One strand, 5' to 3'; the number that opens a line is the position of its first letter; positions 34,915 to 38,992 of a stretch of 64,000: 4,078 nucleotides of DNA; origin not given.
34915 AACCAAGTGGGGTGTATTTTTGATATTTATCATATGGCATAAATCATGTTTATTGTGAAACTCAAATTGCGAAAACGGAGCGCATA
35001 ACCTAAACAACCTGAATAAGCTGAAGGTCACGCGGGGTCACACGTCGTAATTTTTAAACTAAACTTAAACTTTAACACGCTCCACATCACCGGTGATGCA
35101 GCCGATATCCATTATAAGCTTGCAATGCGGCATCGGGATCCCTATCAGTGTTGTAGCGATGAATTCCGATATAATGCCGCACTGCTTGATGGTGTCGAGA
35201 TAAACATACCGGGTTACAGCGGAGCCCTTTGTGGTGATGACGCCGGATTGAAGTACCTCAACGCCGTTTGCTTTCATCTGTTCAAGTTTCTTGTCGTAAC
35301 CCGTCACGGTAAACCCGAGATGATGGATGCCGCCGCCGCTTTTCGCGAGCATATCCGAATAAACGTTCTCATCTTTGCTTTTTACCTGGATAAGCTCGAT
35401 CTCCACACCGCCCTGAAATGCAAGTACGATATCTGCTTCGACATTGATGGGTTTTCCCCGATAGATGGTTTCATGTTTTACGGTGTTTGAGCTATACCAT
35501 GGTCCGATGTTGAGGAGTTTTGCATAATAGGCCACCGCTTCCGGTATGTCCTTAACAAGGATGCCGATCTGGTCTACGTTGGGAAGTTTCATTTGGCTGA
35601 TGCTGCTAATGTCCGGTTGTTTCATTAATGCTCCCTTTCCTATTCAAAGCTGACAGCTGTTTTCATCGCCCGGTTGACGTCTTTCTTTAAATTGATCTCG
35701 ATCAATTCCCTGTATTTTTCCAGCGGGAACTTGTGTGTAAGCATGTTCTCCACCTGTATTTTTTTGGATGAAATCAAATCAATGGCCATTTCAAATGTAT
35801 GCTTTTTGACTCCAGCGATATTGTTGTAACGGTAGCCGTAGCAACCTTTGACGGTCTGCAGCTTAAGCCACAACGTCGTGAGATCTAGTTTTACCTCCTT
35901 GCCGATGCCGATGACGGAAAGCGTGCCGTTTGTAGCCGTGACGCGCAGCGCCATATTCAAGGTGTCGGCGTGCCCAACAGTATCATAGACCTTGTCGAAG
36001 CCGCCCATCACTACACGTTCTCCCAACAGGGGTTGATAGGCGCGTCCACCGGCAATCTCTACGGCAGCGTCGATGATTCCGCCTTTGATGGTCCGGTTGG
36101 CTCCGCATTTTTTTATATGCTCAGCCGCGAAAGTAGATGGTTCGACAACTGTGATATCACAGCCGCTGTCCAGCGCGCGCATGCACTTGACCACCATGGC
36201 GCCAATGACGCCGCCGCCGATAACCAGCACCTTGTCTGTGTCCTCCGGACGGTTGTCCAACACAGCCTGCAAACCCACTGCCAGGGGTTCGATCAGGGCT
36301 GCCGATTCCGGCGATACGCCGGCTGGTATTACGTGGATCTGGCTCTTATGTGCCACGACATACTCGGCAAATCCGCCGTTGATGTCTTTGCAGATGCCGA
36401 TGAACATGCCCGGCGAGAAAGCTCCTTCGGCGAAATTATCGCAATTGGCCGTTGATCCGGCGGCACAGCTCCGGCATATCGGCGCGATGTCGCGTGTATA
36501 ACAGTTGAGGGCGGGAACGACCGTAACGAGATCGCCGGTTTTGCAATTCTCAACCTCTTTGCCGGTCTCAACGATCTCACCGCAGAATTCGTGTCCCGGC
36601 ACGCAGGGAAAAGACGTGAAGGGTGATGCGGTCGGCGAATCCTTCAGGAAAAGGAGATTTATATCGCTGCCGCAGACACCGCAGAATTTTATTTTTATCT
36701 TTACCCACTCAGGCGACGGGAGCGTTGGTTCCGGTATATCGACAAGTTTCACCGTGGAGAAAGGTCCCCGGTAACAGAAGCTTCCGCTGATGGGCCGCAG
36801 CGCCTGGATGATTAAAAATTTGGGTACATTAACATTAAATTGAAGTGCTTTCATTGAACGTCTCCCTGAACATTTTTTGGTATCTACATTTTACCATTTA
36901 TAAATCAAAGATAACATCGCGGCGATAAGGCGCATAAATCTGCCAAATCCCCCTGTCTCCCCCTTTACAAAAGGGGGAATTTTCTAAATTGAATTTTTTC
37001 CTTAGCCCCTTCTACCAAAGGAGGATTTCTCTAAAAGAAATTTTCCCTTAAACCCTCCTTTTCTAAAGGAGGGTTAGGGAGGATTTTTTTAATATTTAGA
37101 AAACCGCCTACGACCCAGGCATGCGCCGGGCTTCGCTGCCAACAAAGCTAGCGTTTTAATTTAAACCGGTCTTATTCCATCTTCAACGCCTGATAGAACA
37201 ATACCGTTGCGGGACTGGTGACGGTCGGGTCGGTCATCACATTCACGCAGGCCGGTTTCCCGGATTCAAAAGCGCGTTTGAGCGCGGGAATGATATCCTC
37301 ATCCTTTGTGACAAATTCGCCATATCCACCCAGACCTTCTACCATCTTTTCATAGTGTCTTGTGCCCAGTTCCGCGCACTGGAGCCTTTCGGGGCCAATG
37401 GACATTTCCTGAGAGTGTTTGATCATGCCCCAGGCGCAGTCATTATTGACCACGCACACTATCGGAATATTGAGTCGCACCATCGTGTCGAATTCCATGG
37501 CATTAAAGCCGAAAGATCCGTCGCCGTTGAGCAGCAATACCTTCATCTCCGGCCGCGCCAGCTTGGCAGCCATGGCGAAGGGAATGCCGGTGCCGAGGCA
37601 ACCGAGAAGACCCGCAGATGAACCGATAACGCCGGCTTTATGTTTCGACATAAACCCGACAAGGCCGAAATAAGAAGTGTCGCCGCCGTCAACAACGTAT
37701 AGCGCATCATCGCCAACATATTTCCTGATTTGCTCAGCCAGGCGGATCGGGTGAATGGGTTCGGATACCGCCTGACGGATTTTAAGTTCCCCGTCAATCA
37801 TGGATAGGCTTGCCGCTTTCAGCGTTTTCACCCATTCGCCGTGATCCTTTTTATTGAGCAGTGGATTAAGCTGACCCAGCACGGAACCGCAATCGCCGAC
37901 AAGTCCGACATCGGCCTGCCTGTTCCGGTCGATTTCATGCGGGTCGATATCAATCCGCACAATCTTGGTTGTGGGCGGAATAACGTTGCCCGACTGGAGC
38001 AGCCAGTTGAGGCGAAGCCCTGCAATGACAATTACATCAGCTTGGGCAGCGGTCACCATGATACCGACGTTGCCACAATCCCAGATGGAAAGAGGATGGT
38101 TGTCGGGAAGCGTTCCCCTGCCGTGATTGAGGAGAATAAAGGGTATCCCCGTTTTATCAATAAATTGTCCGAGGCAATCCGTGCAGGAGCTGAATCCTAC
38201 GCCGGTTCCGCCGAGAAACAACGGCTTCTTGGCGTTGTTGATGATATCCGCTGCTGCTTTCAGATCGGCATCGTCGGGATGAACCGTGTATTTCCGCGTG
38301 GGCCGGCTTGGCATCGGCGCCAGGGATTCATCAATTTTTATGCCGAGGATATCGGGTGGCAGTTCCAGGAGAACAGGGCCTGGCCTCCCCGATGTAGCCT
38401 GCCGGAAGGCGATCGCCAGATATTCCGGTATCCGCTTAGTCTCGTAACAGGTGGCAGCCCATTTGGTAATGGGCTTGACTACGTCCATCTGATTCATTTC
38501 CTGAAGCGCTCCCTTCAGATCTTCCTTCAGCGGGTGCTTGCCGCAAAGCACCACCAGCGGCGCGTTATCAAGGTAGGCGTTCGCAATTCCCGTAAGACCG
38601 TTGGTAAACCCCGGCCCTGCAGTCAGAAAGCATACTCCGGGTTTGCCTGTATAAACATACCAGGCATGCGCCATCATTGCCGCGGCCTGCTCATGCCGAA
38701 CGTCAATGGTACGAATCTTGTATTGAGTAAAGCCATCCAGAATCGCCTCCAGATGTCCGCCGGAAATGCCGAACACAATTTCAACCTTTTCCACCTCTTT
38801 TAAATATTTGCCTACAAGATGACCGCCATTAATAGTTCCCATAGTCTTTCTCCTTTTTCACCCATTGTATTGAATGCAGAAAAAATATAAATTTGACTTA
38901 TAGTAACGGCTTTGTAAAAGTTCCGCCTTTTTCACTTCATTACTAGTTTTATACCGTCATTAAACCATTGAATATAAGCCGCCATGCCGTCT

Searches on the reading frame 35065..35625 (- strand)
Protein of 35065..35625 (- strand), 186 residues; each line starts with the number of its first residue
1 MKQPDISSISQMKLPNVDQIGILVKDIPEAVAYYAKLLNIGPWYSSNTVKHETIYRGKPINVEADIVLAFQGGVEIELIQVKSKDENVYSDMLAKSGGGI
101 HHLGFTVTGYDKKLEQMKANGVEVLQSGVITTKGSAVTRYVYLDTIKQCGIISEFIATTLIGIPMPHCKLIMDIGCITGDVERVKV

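Call 9: search_protein_families(library=pfam, proteins=[window:35065-35625:-], max_evalue=0.001)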
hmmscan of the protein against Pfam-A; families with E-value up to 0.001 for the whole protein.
window:35065-35625:- (186 aa): 2 families
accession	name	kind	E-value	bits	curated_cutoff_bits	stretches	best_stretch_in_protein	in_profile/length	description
PF13669.12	Glyoxalase_4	-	8.3e-21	74.8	27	1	18-131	1-100/109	Glyoxalase/Bleomycin resistance protein/Dioxygenase superfamily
PF00903.31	Glyoxalase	-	1.2e-06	29.3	20.6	1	17-126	2-97/121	Glyoxalase/Bleomycin resistance protein/Dioxygenase superfamily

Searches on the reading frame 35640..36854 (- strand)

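Call 9: search_protein_families(library=pfam, proteins=[window:35640-36854:-], max_evalue=0.001)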
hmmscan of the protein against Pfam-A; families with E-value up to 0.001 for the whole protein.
window:35640-36854:- (404 aa): 4 families
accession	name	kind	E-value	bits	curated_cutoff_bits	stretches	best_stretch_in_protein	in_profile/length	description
PF08240.17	ADH_N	-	5.4e-23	81.7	23.5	1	48-177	2-103/104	Alcohol dehydrogenase GroES-like domain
PF00107.32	ADH_zinc_N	-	5e-15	56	31.8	1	217-361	2-127/129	Zinc-binding dehydrogenase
PF13602.12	ADH_zinc_N_2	-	0.00032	22.1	27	1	283-383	21-118/134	Zinc-binding dehydrogenase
PF16912.11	Glu_dehyd_C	-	0.00062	19.7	34.9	0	284-386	98-199/211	Glucose dehydrogenase C-terminus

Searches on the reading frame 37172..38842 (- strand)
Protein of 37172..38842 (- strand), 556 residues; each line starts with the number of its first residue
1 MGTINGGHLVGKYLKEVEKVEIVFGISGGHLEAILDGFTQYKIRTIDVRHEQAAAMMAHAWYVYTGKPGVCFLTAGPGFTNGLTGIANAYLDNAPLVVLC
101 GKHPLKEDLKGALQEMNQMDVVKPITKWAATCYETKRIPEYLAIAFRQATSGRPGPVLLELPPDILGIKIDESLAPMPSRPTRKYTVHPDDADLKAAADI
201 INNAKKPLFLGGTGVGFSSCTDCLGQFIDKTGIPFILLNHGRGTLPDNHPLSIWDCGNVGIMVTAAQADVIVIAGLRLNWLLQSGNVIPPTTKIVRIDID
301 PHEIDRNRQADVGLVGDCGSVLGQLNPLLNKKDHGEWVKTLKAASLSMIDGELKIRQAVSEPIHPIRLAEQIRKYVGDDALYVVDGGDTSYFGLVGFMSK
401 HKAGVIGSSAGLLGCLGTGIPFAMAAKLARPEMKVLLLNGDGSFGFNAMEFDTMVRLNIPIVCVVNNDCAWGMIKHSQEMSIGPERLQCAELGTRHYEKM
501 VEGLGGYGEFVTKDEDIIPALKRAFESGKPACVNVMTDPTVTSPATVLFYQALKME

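Call 9: search_protein_families(library=pfam, proteins=[window:37172-38842:-], max_evalue=0.001)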
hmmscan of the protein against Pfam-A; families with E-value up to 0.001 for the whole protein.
window:37172-38842:- (556 aa): 3 families
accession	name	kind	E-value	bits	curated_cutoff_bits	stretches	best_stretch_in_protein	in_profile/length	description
PF02776.23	TPP_enzyme_N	-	9.9e-37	125.8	26.8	1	5-120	2-118/119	Thiamine pyrophosphate enzyme, N-terminal TPP binding domain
PF02775.26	TPP_enzyme_C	-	2e-30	106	21.9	1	410-535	24-151/151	Thiamine pyrophosphate enzyme, C-terminal TPP binding domain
PF00205.28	TPP_enzyme_M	-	4.3e-29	101.4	30.4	1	194-325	1-137/137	Thiamine pyrophosphate enzyme, central domain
